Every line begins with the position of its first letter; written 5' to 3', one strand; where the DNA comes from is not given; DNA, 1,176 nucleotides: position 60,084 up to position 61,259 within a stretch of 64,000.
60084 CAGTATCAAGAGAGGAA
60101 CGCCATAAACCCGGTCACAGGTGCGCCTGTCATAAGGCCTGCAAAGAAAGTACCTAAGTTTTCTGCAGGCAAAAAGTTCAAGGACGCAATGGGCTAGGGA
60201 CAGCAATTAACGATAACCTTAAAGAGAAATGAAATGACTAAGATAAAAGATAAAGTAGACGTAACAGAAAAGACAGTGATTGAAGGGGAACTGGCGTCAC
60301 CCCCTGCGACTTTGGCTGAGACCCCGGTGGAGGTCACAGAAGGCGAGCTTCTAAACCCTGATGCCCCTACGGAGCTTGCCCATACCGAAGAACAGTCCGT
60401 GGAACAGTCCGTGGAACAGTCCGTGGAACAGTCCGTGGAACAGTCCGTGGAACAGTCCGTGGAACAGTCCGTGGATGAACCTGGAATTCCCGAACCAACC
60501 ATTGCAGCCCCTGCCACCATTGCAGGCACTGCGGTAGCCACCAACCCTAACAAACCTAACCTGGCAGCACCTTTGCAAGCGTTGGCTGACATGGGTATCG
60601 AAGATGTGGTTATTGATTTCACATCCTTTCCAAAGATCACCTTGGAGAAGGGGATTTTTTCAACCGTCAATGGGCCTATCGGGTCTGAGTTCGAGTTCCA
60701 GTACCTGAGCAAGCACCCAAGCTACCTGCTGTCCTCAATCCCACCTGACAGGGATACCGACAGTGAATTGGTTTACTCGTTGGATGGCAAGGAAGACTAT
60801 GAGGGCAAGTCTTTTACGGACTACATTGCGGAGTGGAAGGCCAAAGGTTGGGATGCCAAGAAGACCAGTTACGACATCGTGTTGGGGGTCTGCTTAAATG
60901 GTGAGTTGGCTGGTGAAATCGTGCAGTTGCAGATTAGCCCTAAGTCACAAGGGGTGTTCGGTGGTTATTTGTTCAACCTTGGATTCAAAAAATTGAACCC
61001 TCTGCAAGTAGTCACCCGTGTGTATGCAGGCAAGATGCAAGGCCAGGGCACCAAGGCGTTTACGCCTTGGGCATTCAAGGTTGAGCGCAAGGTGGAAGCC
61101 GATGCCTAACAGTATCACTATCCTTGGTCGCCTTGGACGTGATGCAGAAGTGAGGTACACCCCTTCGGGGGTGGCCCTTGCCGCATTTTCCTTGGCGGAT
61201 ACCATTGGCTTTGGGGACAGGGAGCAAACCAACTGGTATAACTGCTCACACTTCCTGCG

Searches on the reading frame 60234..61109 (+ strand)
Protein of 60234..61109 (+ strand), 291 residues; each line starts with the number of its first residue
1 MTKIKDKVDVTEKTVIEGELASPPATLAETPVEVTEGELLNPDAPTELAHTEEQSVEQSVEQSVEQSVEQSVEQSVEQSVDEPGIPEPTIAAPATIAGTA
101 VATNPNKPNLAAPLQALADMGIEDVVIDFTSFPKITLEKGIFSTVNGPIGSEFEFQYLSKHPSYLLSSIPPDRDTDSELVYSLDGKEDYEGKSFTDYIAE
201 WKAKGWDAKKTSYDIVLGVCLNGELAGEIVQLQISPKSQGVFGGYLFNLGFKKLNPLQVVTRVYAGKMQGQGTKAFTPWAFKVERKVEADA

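Call 35: search_protein_families(library=phrogs, proteins=[window:60234-61109:+], max_evalue=0.001)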
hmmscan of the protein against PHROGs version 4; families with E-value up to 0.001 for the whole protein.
window:60234-61109:+ (291 aa): 0 families

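Call 61: search_protein_families(library=pfam, proteins=[window:60234-61109:+], max_evalue=0.05)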
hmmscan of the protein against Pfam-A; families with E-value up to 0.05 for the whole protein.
window:60234-61109:+ (291 aa): 0 families

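Call 68: find_encoding_contigs(protein=window:60234-61109:+, flank=10000, max_places=2)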
Protein window:60234-61109:+ (291 aa): no gene with exactly this product is on record in the collection.
